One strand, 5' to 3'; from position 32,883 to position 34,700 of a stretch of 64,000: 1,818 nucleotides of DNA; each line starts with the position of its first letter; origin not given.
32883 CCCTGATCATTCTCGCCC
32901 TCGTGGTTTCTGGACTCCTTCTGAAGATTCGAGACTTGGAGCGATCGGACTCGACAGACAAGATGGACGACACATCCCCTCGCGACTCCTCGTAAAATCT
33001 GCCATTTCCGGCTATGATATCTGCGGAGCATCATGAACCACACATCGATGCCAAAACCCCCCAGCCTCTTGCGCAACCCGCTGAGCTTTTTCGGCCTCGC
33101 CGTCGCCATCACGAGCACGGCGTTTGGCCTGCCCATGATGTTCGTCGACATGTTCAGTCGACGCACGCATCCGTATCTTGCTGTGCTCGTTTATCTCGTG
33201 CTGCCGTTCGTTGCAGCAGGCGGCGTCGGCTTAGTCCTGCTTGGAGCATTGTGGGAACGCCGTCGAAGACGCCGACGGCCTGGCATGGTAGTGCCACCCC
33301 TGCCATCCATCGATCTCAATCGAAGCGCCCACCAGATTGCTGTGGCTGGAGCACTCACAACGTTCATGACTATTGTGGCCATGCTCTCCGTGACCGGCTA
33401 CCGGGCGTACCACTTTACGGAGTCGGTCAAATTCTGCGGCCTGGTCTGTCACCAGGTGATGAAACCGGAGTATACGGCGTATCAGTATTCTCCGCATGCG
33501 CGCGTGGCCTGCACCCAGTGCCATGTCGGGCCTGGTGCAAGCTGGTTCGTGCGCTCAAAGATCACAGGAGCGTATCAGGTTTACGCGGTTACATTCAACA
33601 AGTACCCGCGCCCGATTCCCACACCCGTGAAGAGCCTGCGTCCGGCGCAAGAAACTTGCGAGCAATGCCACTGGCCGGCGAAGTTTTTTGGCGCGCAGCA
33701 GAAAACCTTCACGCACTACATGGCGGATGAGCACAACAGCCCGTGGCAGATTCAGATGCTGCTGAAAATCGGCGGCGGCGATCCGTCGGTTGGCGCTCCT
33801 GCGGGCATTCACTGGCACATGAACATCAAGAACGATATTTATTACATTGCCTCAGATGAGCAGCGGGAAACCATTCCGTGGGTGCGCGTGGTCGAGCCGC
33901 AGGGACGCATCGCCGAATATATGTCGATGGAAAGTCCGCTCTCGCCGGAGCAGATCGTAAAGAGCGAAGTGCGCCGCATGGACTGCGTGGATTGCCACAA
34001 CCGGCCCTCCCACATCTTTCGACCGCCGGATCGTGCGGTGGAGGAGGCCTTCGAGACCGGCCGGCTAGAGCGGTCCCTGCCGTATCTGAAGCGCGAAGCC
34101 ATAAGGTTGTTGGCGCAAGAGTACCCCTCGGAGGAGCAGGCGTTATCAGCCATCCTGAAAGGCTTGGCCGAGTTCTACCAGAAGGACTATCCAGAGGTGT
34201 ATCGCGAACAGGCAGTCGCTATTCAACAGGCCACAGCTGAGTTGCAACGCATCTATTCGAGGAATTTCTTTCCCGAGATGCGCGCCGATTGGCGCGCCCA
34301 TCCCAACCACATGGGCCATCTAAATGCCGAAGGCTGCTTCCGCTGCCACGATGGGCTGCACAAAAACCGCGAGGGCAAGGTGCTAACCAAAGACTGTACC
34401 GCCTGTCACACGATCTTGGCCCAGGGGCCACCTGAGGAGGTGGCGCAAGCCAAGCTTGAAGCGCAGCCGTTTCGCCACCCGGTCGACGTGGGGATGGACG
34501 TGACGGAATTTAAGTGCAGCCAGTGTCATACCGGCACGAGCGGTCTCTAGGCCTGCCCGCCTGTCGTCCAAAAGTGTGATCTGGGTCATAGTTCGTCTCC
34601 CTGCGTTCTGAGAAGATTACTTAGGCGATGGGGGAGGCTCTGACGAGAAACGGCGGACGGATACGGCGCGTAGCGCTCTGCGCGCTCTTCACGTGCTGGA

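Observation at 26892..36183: Candidate extracellular/periplasmic electron-transfer supercluster: MtrA-like multiheme cytochrome + 686-aa OM beta-barrel, Rieske/cyt b/9-heme complex, ImcH-like and CbcL-like quinone oxidoreductases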

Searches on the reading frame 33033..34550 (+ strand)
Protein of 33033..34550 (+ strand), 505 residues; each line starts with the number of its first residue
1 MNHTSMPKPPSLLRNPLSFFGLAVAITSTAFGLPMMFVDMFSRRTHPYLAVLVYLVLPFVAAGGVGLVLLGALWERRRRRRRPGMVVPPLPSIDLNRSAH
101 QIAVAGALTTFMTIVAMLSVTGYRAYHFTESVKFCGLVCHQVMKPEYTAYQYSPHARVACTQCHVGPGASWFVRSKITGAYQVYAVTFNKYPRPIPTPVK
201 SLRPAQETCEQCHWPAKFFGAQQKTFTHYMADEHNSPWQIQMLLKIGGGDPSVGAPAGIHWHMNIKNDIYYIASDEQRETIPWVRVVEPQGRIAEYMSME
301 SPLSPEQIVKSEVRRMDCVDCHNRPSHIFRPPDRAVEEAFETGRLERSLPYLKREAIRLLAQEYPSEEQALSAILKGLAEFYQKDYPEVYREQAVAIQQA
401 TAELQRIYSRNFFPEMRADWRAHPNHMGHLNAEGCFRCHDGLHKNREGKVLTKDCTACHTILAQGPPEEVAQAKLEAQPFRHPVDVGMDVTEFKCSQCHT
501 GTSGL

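Call 4: search_protein_families(library=pfam, proteins=[window:33033-34550:+], max_evalue=0.01)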
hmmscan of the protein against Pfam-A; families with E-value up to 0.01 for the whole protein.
window:33033-34550:+ (505 aa): 4 families
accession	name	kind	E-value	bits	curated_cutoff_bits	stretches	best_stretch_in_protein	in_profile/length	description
PF03264.19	Cytochrom_NNT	-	1.2e-08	35.4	24.1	1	105-191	9-99/174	NapC/NirT cytochrome c family, N-terminal region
PF14522.11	Cytochrome_C7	-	1.6e-07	31.5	24.8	0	133-164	42-66/67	Cytochrome c7 and related cytochrome c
PF14537.11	Cytochrom_c3_2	-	3.3e-07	31.1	25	1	429-501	2-66/79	Cytochrome c3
PF22113.1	Mtrc-MtrF_II-IV_dom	-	0.00015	21.8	30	0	150-227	74-139/176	Outer membrane cytochrome MtrC/MtrF-like, domains II/IV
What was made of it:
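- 33033..34550 (+): ImcH-type inner-membrane multihaem quinol dehydrogenase. NapC/NirT PF03264 35 bits, above its cut-off (call 4).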

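Call 5: search_protein_families(library=ncbifam, proteins=[window:33033-34550:+], max_evalue=0.01)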
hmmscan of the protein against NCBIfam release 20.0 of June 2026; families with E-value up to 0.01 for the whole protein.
window:33033-34550:+ (505 aa): 4 families
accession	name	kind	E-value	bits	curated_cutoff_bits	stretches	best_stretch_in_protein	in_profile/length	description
TIGR03153.1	cytochr_NrfH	equivalog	5.1e-15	55.7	134.2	1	109-214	5-110/138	cytochrome c nitrite reductase small subunit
NF011606.0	PRK15032.1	equivalog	0.00025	20.3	455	1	97-188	10-105/390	pentaheme c-type cytochrome TorC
TIGR02162.1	torC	equivalog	0.001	18.4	478.2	1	97-191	9-108/387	pentaheme c-type cytochrome TorC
TIGR03507.1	decahem_SO1788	subfamily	0.0028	16.2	209.3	1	114-226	225-315/672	OmcA/MtrC family decaheme c-type cytochrome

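Call 44: search_solved_structures(query=window:33033-34547:+, max_evalue=0.01, show_alignments=1)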
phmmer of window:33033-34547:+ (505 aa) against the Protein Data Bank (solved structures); distinct sequences matched with E-value up to 0.01: 1.
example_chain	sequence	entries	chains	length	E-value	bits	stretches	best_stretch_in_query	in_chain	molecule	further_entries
2j7a_C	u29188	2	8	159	0.00014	24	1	112-236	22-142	CYTOCHROME C QUINOL DEHYDROGENASE NRFH | NAPC/NIRT CYTOCHROME C FAMILY PROTEIN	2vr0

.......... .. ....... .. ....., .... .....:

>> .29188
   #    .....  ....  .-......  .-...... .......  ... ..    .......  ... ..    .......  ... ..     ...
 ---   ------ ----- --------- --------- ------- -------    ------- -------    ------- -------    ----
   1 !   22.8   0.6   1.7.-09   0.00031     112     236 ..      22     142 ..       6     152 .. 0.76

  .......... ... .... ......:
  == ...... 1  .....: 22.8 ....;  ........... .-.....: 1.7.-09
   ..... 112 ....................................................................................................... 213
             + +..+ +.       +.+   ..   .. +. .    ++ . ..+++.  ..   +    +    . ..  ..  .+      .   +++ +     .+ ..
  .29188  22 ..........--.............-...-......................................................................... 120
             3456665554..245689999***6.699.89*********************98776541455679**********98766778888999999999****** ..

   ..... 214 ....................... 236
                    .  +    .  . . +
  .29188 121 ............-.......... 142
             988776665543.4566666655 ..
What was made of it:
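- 33033..34550 (+): NrfH 2j7a, E 1.4e-4 (call 44).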

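Call 46: find_homologous_proteins(query=window:33033-34547:+, max_evalue=0.001)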
Query window:33033-34547:+ (505 aa): 8000 proteins with E <= 0.001 among 8000 candidates; the best 120 are listed.
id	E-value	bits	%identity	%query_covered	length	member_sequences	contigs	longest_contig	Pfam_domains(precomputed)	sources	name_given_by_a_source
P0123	0.0e+0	1195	100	100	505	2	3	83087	PF14537.12,PF03264.20,PF14522.12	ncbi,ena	-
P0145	3.5e-298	1007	81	100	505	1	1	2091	PF14537.12,PF03264.20,PF14522.12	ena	-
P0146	3.3e-297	1004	81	100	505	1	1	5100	PF14537.12,PF03264.20,PF14522.12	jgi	-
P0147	1.8e-296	1002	80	99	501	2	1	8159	PF14537.12,PF03264.20,PF14522.12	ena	-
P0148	2.7e-295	998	84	95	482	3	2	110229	PF14537.12,PF03264.20,PF14522.12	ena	-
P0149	4.8e-293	991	81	99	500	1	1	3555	PF14537.12,PF03264.20,PF14522.12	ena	-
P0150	4.9e-292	987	80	100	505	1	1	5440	PF14537.12,PF03264.20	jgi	jgi:hypothetical protein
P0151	1.8e-290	982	79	100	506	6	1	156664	PF14537.12,PF03264.20,PF14522.12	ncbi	-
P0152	3.8e-290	981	79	99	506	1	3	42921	PF14537.12,PF03264.20,PF14522.12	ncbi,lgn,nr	ncbi:MAG: NapC/NirT family cytochrome c [Candidatus Omnitrophica bacterium]|nr:NapC/NirT family cyto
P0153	3.1e-288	975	78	100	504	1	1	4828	PF14537.12,PF03264.20,PF14522.12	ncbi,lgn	-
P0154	3.9e-287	971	79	100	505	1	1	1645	PF14537.12,PF03264.20,PF14522.12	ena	-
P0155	1.7e-286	969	78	99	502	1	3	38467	PF14537.12,PF03264.20,PF14522.12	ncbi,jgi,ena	-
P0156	3.5e-286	968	78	100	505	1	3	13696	PF14537.12,PF03264.20,PF14522.12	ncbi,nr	ncbi:MAG: NapC/NirT family cytochrome c [Candidatus Omnitrophica bacterium]|nr:NapC/NirT family cyto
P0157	1.3e-285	966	78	99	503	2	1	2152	PF14537.12,PF03264.20,PF14522.12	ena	-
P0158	3.9e-285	964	81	98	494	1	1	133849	PF14537.12,PF03264.20,PF14522.12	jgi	-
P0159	1.9e-284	962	77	100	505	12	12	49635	PF14537.12,PF03264.20,PF14522.12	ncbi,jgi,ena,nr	ncbi:MAG TPA: cytochrome C [Candidatus Omnitrophica bacterium]|nr:MAG: hypothetical protein A3I71_03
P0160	3.9e-284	961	78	98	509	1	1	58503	PF14537.12,PF03264.20,PF14522.12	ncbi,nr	ncbi:MAG: NapC/NirT family cytochrome c [Candidatus Omnitrophica bacterium]|nr:NapC/NirT family cyto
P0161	5.7e-284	961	77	100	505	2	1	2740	PF14537.12,PF03264.20,PF14522.12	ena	-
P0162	8.2e-284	960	78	98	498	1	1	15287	PF14537.12,PF03264.20,PF14522.12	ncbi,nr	ncbi:MAG: NapC/NirT family cytochrome c, partial [Candidatus Omnitrophica bacterium]|nr:NapC/NirT fa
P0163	3.0e-282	955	78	99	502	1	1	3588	PF14537.12,PF03264.20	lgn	-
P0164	1.1e-281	953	78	96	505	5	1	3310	PF14537.12,PF03264.20,PF14522.12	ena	-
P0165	1.9e-281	952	77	99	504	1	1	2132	PF14537.12,PF03264.20,PF14522.12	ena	-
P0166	3.4e-281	951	76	100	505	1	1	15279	PF14537.12,PF03264.20,PF14522.12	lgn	-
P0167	4.2e-281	951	78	99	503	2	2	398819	PF14537.12,PF03264.20,PF14522.12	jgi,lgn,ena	-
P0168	9.1e-280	947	77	100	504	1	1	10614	PF14537.12,PF03264.20,PF14522.12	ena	-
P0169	6.1e-277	937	74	100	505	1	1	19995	PF14537.12,PF03264.20,PF14522.12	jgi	jgi:hypothetical protein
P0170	9.2e-277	937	77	98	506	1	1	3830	PF14537.12,PF03264.20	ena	-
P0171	1.8e-276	936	76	99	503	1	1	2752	PF14537.12,PF03264.20,PF14522.12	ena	-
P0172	1.9e-276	936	76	99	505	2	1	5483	PF14537.12,PF03264.20,PF14522.12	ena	-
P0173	9.9e-276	933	76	99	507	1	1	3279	PF14537.12,PF03264.20,PF14522.12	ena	-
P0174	4.6e-274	928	75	100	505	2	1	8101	PF14537.12,PF03264.20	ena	-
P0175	8.7e-274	927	75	99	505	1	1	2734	PF14537.12,PF03264.20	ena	-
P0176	3.9e-273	925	74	100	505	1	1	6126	PF14537.12,PF03264.20,PF14522.12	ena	-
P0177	6.0e-273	924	73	100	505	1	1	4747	PF14537.12,PF03264.20,PF14522.12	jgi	jgi:hypothetical protein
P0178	8.9e-273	924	77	99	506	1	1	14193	PF14537.12,PF03264.20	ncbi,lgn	-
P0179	1.7e-272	923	74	99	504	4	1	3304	PF14537.12,PF03264.20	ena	-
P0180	5.6e-271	918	76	98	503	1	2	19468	PF14537.12,PF03264.20,PF14522.12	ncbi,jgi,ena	-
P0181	1.8e-269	913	73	98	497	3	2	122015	PF14537.12,PF03264.20,PF14522.12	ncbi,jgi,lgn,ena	-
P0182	1.0e-268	910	74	98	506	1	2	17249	PF14537.12,PF03264.20,PF14522.12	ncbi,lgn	-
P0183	7.6e-267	904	73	98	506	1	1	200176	PF14537.12,PF03264.20,PF14522.12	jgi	-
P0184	1.4e-266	903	72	99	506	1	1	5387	PF14537.12,PF03264.20,PF14522.12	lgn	-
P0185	2.1e-265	899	72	100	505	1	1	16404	PF14537.12,PF03264.20,PF14522.12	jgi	jgi:hypothetical protein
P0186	3.2e-265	899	74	95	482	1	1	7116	PF14537.12,PF03264.20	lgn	-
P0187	7.9e-265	897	71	99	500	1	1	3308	PF14537.12,PF03264.20,PF14522.12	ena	-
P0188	1.7e-261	886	73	99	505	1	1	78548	PF14537.12,PF03264.20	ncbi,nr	ncbi:MAG: NapC/NirT family cytochrome c [Candidatus Omnitrophica bacterium]|nr:NapC/NirT family cyto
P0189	4.8e-261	885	73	98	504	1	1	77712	PF14537.12,PF03264.20,PF14522.12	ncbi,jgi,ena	ncbi:MAG TPA: NapC/NirT family cytochrome c [bacterium]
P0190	8.2e-261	884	72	98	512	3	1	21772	PF14537.12,PF03264.20,PF14522.12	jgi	jgi:hypothetical protein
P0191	4.1e-259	879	69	100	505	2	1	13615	PF14537.12,PF03264.20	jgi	-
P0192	2.2e-256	870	70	99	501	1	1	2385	PF03264.20,PF14522.12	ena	-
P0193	1.2e-255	867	69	100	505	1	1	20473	PF14537.12,PF03264.20,PF14522.12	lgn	-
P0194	1.4e-255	867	70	100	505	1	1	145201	PF14537.12,PF03264.20,PF14522.12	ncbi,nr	ncbi:MAG: NapC/NirT family cytochrome c [Candidatus Omnitrophica bacterium]|nr:NapC/NirT family cyto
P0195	1.8e-255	867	70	99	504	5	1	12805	PF14537.12,PF03264.20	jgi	-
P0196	2.4e-253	860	68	100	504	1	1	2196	PF14537.12,PF03264.20,PF14522.12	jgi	jgi:hypothetical protein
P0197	8.9e-253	858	71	98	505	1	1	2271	PF14537.12,PF03264.20,PF14522.12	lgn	-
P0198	4.9e-251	852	68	99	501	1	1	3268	PF14537.12,PF03264.20,PF14522.12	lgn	-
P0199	2.1e-249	847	70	99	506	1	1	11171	PF14537.12,PF03264.20,PF14522.12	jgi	jgi:nitrate/TMAO reductase-like tetraheme cytochrome c subunit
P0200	1.3e-248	844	68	97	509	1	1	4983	PF14537.12,PF03264.20,PF14522.12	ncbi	-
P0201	5.7e-248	842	68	99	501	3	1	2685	PF03264.20,PF14522.12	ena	-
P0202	7.4e-248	841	68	99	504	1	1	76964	PF03264.20,PF14522.12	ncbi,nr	ncbi:MAG: NapC/NirT family cytochrome c [Candidatus Omnitrophica bacterium]|nr:NapC/NirT family cyto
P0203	3.8e-246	836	69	97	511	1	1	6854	PF14537.12,PF03264.20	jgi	jgi:hypothetical protein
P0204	6.2e-246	835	68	98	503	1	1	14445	PF03264.20,PF14522.12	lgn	-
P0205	6.3e-246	835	67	98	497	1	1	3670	PF14537.12,PF03264.20,PF14522.12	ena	-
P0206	7.5e-244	828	67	99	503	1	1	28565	PF14537.12,PF03264.20,PF14522.12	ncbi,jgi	jgi:nitrate/TMAO reductase-like tetraheme cytochrome c subunit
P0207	9.8e-244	828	66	98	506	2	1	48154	PF14537.12,PF03264.20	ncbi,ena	-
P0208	2.6e-241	820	68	99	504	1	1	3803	PF14537.12,PF03264.20,PF14522.12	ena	-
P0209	7.2e-239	812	65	99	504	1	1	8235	PF14537.12,PF03264.20,PF14522.12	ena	-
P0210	7.6e-239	812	63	99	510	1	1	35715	PF14537.12,PF03264.20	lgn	-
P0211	1.4e-238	811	65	100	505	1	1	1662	PF14537.12,PF03264.20,PF02085.22,PF14522.12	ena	-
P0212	5.6e-235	799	65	99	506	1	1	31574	PF14537.12,PF03264.20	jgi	-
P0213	2.0e-232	790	64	98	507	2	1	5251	PF14537.12,PF03264.20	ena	-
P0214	4.1e-232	789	66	98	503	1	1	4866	PF03264.20,PF14522.12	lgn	-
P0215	2.9e-231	787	67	93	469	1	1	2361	PF14537.12,PF03264.20,PF14522.12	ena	-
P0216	6.8e-231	785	63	100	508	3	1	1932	PF14537.12,PF03264.20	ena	-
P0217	5.2e-230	783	63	99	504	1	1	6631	PF14537.12,PF03264.20,PF14522.12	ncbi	-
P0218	9.1e-229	778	63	97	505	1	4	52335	PF03264.20,PF14522.12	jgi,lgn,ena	-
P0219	9.6e-229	778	63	100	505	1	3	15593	PF03264.20,PF14522.12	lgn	-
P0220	1.6e-228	778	62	99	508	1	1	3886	PF03264.20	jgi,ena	-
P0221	5.6e-227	773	62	98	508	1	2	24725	PF14537.12,PF03264.20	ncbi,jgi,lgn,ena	-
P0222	6.0e-227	772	62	99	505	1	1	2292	PF14537.12,PF03264.20,PF14522.12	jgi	-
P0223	1.2e-226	771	62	99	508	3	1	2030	PF03264.20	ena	-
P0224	4.0e-226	770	62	99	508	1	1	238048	PF14537.12,PF03264.20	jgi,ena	-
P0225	7.5e-226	769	63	98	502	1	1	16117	PF14537.12,PF03264.20,PF14522.12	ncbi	-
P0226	8.0e-226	769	61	100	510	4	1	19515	PF14537.12,PF03264.20,PF14522.12,PF22113.2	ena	-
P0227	2.1e-225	767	61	99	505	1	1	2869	PF03264.20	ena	-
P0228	3.6e-225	767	62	98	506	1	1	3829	PF03264.20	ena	-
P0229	1.6e-224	764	63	98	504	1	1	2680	PF03264.20,PF14522.12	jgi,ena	-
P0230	3.2e-224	763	63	98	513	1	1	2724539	PF14537.12,PF03264.20,PF14522.12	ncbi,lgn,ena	-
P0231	3.4e-224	763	60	99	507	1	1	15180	PF03264.20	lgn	-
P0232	5.0e-224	763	75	80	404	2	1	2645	PF14537.12,PF03264.20,PF14522.12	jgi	jgi:nitrate/TMAO reductase-like tetraheme cytochrome c subunit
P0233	1.5e-223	761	61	99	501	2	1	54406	PF14537.12,PF03264.20,PF14522.12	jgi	jgi:hypothetical protein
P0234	6.4e-223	759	79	76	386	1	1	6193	PF14537.12,PF03264.20,PF14522.12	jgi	jgi:hypothetical protein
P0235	3.0e-222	757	61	99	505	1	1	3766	PF14537.12,PF03264.20,PF14522.12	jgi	jgi:hypothetical protein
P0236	5.8e-222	756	61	99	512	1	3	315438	PF14537.12,PF03264.20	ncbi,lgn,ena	-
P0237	1.6e-221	755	60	98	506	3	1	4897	PF14537.12,PF03264.20,PF02085.22,PF14522.12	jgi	jgi:nitrate/TMAO reductase-like tetraheme cytochrome c subunit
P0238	2.4e-221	754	61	98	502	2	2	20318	PF14537.12,PF03264.20,PF14522.12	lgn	-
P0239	1.9e-220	751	60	98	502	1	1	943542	PF14537.12,PF03264.20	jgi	-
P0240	3.0e-219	747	62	98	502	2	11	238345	PF14537.12,PF03264.20,PF14522.12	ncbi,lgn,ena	-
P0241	3.1e-219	747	65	93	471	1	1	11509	PF14537.12,PF03264.20,PF02085.22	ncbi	-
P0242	1.7e-218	745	60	99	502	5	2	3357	PF03264.20,PF14522.12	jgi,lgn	-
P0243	4.6e-218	743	59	100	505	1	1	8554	PF14537.12,PF03264.20,PF14522.12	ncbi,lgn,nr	ncbi:MAG: NapC/NirT family cytochrome c [Elusimicrobia bacterium]|nr:NapC/NirT family cytochrome c [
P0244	8.9e-217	739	61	99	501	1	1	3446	PF14537.12,PF03264.20,PF14522.12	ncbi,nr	ncbi:MAG: NapC/NirT family cytochrome c [Elusimicrobia bacterium]|nr:NapC/NirT family cytochrome c [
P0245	2.2e-215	734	60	98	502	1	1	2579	PF14537.12,PF03264.20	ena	-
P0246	1.3e-214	732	69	82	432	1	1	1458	PF14537.12,PF03264.20,PF14522.12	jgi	jgi:nitrate/TMAO reductase-like tetraheme cytochrome c subunit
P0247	5.1e-212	723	58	100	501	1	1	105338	PF14537.12,PF03264.20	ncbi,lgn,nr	ncbi:MAG: NapC/NirT family cytochrome c [Elusimicrobia bacterium]|nr:NapC/NirT family cytochrome c [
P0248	1.8e-211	721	59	100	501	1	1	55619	PF14537.12,PF03264.20,PF02085.22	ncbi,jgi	ncbi:MAG: NapC/NirT family cytochrome c [Elusimicrobiota bacterium]|jgi:hypothetical protein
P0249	4.1e-211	720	61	98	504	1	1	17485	PF14537.12,PF03264.20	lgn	-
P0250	2.1e-210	718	60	97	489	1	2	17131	PF03264.20,PF14522.12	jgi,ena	jgi:hypothetical protein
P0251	3.2e-210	717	60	98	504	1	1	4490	PF14537.12,PF03264.20,PF14522.12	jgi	jgi:hypothetical protein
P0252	4.8e-210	717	57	98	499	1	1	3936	PF03264.20,PF14522.12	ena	-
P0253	5.8e-210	716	58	98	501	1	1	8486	PF14537.12,PF03264.20,PF14522.12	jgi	jgi:hypothetical protein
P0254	9.3e-210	716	58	97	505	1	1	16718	PF14537.12,PF03264.20,PF14522.12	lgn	-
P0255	1.9e-208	711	60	96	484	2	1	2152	PF14537.12,PF03264.20,PF14522.12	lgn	-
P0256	7.8e-207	706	57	97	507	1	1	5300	PF14537.12,PF03264.20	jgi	jgi:hypothetical protein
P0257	3.0e-206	704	57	98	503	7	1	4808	PF03264.20,PF14522.12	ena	-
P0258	7.5e-203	693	69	78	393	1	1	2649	PF14537.12,PF03264.20,PF14522.12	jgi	jgi:hypothetical protein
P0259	4.2e-201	687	58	98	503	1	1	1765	PF03264.20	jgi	jgi:nitrate/TMAO reductase-like tetraheme cytochrome c subunit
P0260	4.0e-200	684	56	98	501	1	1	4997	PF03264.20,PF14522.12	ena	-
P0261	6.6e-200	683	63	83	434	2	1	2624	PF14537.12,PF03264.20,PF14522.12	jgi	jgi:hypothetical protein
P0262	6.6e-199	680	55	98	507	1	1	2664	PF14537.12,PF03264.20,PF14522.12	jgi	jgi:hypothetical protein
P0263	1.3e-196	672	56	96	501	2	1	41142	PF03264.20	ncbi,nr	ncbi:MAG: NapC/NirT family cytochrome c [Candidatus Omnitrophota bacterium]|nr:NapC/NirT family cyto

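Call 60: search_protein_families(library=pfam, proteins=[P0126], max_evalue=0.1)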
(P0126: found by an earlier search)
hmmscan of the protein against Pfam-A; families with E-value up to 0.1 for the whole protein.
P0126 (518 aa): 8 families
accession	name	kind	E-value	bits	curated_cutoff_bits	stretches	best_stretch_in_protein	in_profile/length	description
PF01292.26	Ni_hydr_CYTB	-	1.8e-13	51.1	30.1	1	307-483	2-164/179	Prokaryotic cytochrome b561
PF14522.11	Cytochrome_C7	-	2.3e-12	47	24.8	3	100-166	12-66/67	Cytochrome c7 and related cytochrome c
PF14537.11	Cytochrom_c3_2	-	8.2e-09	36.2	25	2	39-81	20-65/79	Cytochrome c3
PF09699.15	Paired_CXXCH_1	-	9.2e-09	35.3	20.6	2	75-112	8-40/41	Doubled CXXCH motif (Paired_CXXCH_1)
PF22113.1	Mtrc-MtrF_II-IV_dom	-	1.1e-05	25.5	30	1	43-236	4-163/176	Outer membrane cytochrome MtrC/MtrF-like, domains II/IV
PF00684.25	DnaJ_CXXCXGXG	-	0.00011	22.8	32.7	0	127-173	12-55/65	DnaJ central domain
PF02085.21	Cytochrom_CIII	-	0.00016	22.4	22.9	1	62-166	19-101/101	Class III cytochrome C family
PF14358.11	DUF4405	-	0.00073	20.4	26.7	1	317-371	5-64/66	Domain of unknown function (DUF4405)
